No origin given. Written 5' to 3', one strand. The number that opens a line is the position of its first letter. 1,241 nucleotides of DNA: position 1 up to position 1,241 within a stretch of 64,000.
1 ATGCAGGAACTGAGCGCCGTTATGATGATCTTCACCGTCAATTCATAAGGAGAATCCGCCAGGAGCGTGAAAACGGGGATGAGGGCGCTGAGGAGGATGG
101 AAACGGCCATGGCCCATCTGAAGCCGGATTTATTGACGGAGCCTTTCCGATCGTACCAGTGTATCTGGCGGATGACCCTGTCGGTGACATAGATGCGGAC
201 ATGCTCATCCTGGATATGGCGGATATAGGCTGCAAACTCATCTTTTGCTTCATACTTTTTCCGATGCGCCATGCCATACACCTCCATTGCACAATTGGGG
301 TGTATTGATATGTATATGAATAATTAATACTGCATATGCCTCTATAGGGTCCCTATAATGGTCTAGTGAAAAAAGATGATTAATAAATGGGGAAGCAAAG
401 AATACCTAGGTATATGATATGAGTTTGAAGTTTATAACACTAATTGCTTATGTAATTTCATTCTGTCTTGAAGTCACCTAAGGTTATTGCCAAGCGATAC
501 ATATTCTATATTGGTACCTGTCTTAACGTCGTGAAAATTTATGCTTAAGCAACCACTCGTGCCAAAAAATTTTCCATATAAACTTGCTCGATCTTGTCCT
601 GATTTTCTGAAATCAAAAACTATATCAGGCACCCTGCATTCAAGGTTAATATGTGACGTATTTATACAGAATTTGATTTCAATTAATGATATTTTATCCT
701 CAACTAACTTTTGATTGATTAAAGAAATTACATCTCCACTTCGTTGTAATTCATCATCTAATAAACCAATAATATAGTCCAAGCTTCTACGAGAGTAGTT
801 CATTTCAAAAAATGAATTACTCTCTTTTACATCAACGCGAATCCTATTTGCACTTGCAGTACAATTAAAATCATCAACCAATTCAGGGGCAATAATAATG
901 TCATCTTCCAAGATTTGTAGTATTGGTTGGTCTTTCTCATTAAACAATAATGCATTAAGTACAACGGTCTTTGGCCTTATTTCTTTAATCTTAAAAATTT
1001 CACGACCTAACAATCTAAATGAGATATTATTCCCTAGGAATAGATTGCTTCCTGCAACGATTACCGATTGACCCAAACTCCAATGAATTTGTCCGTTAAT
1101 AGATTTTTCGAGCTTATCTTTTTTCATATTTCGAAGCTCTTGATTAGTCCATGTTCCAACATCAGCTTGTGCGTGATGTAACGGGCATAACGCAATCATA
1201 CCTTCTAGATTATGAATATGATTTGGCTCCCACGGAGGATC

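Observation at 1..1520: Low-GC islet with an HNH-domain protein immediately upstream of a SLATT/DUF4231-like two-TM gene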

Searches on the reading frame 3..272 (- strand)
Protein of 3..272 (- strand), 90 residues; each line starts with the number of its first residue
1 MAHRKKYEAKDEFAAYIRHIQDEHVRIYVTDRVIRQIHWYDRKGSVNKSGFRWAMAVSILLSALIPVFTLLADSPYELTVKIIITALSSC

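Call 9: search_protein_families(library=pfam, proteins=[window:3-272:-], max_evalue=1)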
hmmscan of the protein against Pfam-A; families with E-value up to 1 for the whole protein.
window:3-272:- (90 aa): 4 families
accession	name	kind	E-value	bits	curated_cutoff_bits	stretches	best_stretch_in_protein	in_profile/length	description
PF18181.6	SLATT_1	-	8.4e-05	23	26.3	1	28-86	1-61/122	SMODS and SLOG-associating 2TM effector domain 1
PF14015.11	DUF4231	-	0.00047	21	24.7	1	35-85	1-48/103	Protein of unknown function (DUF4231)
PF07095.16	IgaA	-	0.0092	14.5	25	1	21-85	304-369/702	Intracellular growth attenuator protein IgaA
PF02604.26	PhdYeFM_antitox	-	0.059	13.6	29.8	1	8-32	8-32/74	Antitoxin Phd_YefM, type II toxin-antitoxin system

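Call 10: search_protein_families(library=padloc, proteins=[window:3-272:-], max_evalue=1)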
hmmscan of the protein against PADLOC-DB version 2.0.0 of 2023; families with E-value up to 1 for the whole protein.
window:3-272:- (90 aa): 0 families

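Call 11: search_protein_families(library=ncbifam, proteins=[window:3-272:-], max_evalue=1)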
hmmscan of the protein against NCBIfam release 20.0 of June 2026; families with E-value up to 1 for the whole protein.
window:3-272:- (90 aa): 1 family
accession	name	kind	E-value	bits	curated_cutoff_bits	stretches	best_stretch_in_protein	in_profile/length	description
NF033634.1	SLATT_1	domain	2.3e-10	40.5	41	1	28-88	1-61/132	SLATT domain-containing protein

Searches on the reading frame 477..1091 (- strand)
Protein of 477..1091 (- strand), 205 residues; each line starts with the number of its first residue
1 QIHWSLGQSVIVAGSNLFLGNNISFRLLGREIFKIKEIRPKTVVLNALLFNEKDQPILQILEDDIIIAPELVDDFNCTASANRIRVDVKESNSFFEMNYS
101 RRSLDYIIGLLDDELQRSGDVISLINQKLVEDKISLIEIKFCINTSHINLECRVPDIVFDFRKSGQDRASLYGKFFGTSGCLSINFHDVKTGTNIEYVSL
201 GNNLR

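Call 72: predict_structure(alignment_id=A2)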
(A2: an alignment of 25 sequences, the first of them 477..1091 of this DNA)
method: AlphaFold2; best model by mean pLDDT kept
length: 205 residues; sequences in the alignment: 25
mean_pLDDT: 92.5   pTM: 0.86
mean pLDDT of the five models: 92.5, 92.4, 91.5, 90.4, 90.2
residues with pLDDT >= 90: 174; 70-90: 27; 50-70: 4; < 50: 0
segments of 3 or more residues with pLDDT < 50: none
pLDDT, mean of each block of 10 residues (from residue 1): 84 95 94 93 92 91 90 89 91 93 96 95 96 96 94 95 94 94 92 93 78
secondary structure, 60 per line:
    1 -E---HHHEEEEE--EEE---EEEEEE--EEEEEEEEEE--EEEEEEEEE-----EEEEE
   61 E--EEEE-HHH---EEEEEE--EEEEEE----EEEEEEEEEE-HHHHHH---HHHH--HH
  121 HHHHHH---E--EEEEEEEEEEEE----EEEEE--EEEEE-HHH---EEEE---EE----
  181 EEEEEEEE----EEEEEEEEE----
elements in order: E9-13 E16-18 E22-27 E30-39 E42-50 E56-61 E64-67 E75-80 E83-88 E93-102 H104-109 H113-116 H119-126 E133-144 E149-153 E156-160 E168-171 E181-188 E193-201
